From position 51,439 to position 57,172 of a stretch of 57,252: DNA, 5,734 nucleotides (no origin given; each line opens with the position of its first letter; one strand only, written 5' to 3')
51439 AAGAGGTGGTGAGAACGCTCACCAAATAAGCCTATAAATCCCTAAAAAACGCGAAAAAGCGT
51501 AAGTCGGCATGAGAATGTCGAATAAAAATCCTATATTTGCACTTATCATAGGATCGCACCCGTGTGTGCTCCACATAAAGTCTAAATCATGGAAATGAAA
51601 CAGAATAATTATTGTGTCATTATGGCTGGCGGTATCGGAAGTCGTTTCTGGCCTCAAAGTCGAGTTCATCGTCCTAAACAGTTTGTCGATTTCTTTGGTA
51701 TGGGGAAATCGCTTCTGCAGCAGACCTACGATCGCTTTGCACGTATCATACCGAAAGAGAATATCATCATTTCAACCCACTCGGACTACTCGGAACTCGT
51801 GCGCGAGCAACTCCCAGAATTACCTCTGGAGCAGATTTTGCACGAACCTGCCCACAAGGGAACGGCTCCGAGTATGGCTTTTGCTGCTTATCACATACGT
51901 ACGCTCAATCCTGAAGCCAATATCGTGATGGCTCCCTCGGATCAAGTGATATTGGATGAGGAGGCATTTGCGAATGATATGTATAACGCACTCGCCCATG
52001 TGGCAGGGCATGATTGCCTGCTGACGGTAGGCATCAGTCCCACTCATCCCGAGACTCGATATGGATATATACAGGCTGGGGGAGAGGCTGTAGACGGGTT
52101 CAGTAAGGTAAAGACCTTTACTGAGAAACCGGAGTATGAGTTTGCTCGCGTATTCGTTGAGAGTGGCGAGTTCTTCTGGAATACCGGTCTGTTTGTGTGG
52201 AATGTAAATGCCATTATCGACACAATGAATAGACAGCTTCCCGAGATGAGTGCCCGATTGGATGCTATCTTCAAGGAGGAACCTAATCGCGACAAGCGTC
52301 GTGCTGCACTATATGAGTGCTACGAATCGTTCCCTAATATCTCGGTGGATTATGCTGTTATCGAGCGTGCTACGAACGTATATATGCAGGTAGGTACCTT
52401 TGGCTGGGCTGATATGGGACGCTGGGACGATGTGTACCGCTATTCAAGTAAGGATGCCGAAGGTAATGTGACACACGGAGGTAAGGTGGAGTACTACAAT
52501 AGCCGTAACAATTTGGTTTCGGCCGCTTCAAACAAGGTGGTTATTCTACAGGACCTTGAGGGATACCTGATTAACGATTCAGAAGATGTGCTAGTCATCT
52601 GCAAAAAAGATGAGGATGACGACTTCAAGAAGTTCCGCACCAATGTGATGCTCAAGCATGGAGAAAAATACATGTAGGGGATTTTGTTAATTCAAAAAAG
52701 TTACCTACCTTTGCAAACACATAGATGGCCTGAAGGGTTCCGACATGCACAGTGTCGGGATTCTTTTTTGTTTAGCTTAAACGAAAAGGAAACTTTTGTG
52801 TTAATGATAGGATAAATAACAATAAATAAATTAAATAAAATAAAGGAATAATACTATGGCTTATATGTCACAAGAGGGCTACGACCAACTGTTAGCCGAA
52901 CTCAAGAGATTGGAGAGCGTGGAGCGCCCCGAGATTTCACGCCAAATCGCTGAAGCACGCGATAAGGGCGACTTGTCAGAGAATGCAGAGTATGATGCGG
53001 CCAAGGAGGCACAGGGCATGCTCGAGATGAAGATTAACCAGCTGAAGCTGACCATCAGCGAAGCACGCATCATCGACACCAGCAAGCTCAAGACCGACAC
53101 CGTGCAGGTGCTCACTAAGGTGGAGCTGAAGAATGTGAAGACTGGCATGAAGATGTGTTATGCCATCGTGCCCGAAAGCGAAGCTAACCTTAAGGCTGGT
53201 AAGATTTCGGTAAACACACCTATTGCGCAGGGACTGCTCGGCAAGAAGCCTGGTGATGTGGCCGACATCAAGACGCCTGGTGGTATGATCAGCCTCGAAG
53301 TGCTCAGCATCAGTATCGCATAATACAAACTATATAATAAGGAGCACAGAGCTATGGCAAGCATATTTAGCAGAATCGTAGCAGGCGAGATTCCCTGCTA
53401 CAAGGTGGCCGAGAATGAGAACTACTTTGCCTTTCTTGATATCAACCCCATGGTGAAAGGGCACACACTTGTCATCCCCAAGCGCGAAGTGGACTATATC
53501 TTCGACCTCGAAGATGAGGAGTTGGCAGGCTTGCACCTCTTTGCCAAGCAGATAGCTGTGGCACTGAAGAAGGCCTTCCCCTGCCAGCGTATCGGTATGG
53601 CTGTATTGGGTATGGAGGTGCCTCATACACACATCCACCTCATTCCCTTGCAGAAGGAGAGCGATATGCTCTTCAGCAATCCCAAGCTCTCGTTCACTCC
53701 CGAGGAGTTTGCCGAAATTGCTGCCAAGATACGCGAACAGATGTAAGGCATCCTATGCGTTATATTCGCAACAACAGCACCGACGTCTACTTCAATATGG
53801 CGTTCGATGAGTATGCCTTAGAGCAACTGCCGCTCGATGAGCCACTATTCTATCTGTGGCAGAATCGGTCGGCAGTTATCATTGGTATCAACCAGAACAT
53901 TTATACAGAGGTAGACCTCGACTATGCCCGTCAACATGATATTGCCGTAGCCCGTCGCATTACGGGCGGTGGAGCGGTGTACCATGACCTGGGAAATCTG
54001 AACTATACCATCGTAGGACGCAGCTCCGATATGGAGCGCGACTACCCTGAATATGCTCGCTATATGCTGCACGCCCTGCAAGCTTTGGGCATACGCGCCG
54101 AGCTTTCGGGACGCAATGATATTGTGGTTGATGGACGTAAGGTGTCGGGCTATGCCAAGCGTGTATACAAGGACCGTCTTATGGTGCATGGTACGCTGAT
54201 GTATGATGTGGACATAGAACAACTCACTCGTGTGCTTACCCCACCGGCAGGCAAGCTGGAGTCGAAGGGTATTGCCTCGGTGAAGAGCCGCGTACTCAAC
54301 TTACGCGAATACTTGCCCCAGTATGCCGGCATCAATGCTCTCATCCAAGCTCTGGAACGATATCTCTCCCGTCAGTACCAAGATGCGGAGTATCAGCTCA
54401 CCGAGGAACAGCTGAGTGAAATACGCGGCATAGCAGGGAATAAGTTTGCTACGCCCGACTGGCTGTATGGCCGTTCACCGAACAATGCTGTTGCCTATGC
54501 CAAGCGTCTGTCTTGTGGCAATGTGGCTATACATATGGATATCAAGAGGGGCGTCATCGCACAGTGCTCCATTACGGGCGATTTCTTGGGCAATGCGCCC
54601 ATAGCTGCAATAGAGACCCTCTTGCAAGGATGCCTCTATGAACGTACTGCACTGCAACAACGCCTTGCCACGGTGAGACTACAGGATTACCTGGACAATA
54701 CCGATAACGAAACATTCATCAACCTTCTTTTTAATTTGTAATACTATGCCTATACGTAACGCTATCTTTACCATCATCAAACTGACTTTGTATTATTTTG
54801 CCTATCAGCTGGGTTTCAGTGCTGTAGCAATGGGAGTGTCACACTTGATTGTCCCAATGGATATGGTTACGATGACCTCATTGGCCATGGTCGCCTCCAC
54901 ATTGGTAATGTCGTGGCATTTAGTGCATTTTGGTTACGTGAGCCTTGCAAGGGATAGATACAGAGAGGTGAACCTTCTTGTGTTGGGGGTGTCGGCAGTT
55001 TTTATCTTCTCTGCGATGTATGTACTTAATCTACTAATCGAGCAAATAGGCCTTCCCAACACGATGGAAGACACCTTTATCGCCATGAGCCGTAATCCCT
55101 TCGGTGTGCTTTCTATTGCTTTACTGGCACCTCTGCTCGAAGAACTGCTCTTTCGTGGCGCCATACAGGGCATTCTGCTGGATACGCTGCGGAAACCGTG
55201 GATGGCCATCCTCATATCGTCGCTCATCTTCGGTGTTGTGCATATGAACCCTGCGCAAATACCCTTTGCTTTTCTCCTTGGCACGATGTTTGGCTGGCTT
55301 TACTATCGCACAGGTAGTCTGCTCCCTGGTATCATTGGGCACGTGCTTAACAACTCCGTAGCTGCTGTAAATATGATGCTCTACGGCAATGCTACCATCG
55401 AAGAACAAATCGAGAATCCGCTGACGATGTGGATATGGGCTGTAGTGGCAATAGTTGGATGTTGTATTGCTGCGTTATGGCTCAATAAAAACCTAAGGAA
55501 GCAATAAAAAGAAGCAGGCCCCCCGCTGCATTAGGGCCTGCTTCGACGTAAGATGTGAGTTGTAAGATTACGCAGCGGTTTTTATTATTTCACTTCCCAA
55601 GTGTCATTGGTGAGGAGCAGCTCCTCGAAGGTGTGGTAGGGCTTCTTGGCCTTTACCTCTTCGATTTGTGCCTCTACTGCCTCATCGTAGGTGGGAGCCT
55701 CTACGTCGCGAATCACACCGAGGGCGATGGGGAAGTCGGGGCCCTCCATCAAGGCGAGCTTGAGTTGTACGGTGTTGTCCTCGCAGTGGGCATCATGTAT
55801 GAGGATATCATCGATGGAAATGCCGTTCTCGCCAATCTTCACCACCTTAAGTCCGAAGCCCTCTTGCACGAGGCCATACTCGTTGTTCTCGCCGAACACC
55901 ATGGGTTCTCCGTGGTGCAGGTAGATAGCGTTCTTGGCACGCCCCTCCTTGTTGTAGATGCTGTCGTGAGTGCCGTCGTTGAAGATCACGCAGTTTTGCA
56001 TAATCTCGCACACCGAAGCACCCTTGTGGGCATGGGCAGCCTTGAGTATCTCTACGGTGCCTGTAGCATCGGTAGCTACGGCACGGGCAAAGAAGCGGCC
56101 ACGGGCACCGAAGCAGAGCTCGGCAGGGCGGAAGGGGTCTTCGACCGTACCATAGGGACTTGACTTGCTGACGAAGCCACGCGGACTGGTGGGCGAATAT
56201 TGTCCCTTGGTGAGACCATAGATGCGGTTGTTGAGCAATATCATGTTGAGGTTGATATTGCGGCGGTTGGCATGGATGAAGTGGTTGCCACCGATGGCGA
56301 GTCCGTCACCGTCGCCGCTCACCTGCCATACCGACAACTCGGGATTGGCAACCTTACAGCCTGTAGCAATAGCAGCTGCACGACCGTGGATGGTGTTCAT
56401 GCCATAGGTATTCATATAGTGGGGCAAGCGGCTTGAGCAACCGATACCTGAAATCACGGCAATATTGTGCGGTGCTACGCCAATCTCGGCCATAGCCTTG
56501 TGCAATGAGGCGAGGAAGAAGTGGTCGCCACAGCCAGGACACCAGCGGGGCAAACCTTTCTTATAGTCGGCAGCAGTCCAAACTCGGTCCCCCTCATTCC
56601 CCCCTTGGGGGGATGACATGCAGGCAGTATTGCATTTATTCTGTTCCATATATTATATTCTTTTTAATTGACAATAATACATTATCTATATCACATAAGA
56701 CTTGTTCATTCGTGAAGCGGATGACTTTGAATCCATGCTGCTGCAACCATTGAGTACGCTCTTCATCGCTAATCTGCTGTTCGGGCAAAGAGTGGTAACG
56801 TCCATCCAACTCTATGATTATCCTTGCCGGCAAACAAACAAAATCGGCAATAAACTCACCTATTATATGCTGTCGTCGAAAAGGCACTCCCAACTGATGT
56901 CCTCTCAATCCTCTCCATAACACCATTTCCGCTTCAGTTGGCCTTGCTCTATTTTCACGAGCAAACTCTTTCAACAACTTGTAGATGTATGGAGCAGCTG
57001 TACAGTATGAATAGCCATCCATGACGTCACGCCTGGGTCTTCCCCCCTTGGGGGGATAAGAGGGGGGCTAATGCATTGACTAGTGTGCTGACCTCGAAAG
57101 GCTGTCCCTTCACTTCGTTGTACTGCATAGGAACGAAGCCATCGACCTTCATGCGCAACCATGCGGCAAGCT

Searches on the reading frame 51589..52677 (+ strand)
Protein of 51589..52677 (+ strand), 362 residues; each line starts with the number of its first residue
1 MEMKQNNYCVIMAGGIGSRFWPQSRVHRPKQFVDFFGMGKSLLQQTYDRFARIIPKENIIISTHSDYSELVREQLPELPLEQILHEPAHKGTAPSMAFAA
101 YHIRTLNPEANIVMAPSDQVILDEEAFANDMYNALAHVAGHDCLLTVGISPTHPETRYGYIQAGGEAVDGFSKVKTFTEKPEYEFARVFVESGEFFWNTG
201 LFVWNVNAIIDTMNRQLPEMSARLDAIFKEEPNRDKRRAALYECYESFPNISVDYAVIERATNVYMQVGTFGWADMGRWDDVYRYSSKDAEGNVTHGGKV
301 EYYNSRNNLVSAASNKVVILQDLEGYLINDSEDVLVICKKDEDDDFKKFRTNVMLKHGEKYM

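Call 11: search_protein_families(library=pfam, proteins=[window:51589-52677:+])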
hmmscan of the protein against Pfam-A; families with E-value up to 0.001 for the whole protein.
window:51589-52677:+ (362 aa): 2 families
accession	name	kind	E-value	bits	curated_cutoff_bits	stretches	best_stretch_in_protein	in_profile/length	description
PF00483.29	NTP_transferase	-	2.4e-33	116.2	21.2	1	10-290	3-243/245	Nucleotidyl transferase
PF12804.13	NTP_transf_3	-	4.7e-10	40.3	27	1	9-128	1-105/160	MobA-like NTP transferase domain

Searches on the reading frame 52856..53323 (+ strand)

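Call 11: search_protein_families(library=pfam, proteins=[window:52856-53323:+])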
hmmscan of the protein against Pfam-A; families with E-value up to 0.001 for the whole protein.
window:52856-53323:+ (155 aa): 2 families
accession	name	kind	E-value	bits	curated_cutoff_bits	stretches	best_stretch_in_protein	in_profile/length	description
PF03449.20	GreA_GreB_N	-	2.3e-28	98.6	24.5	1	3-72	2-71/71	Transcription elongation factor, N-terminal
PF01272.25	GreA_GreB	-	7.7e-23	80.7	26.9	1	80-153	3-76/77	Transcription elongation factor, GreA/GreB, C-term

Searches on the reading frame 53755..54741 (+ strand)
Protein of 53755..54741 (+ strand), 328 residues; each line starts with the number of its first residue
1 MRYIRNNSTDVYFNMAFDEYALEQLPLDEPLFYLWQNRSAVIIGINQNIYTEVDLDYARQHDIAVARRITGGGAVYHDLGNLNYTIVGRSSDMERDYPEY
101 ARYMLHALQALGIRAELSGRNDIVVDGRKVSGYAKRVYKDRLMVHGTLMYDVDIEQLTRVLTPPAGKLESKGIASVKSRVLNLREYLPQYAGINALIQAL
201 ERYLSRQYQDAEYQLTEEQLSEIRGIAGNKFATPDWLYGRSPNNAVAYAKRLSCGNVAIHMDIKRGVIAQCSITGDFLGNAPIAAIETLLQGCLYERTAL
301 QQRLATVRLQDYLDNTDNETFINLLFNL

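Call 11: search_protein_families(library=pfam, proteins=[window:53755-54741:+])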
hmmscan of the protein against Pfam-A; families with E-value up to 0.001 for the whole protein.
window:53755-54741:+ (328 aa): 3 families
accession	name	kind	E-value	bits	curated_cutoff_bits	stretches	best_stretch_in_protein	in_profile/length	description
PF21948.1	LplA-B_cat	-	3.7e-62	210.3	27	1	10-204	1-199/200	Lipoyl protein ligase A/B catalytic domain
PF10437.14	Lip_prot_lig_C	-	9.2e-22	77.2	24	1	242-325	2-85/85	Bacterial lipoate protein ligase C-terminus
PF03099.24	BPL_LplA_LipB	-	4.6e-08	33.5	21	1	57-153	20-133/133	Biotin/lipoate A/B protein ligase family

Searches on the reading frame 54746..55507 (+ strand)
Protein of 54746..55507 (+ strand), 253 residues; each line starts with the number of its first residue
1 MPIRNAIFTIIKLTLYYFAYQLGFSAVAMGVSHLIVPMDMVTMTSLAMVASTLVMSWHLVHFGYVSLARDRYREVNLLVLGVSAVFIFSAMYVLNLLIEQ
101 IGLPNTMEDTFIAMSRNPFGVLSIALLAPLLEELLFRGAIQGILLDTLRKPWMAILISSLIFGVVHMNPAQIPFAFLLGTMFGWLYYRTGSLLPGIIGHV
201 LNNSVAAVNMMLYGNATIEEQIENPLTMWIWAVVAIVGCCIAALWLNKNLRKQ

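Call 11: search_protein_families(library=pfam, proteins=[window:54746-55507:+])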
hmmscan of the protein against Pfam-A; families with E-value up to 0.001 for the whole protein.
window:54746-55507:+ (253 aa): 1 family
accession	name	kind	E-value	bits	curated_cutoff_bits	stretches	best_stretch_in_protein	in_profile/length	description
PF02517.21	Rce1-like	-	5.6e-25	87.9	22.4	1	119-204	6-92/93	Type II CAAX prenyl endopeptidase Rce1-like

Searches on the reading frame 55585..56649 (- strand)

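Call 11: search_protein_families(library=pfam, proteins=[window:55585-56649:-])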
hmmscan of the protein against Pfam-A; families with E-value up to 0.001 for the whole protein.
window:55585-56649:- (354 aa): 1 family
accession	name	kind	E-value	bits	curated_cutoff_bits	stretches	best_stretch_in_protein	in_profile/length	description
PF02775.26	TPP_enzyme_C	-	1.7e-27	96.5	21.9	1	69-216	2-151/151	Thiamine pyrophosphate enzyme, C-terminal TPP binding domain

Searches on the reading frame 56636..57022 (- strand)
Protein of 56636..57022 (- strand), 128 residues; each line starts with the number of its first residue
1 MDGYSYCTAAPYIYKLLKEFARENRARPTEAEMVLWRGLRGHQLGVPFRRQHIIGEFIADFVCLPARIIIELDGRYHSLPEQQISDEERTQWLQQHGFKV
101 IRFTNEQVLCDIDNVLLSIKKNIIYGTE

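Call 11: search_protein_families(library=pfam, proteins=[window:56636-57022:-])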
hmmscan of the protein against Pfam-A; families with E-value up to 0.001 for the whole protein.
window:56636-57022:- (128 aa): 2 families
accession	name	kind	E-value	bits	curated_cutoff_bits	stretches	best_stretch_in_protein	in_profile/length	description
PF04480.18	DUF559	-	2.7e-33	114.5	20.6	1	17-122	3-107/109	Protein of unknown function (DUF559)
PF18741.7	MTES_1575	-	4.5e-06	27.1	38.2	1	44-122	12-95/96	REase_MTES_1575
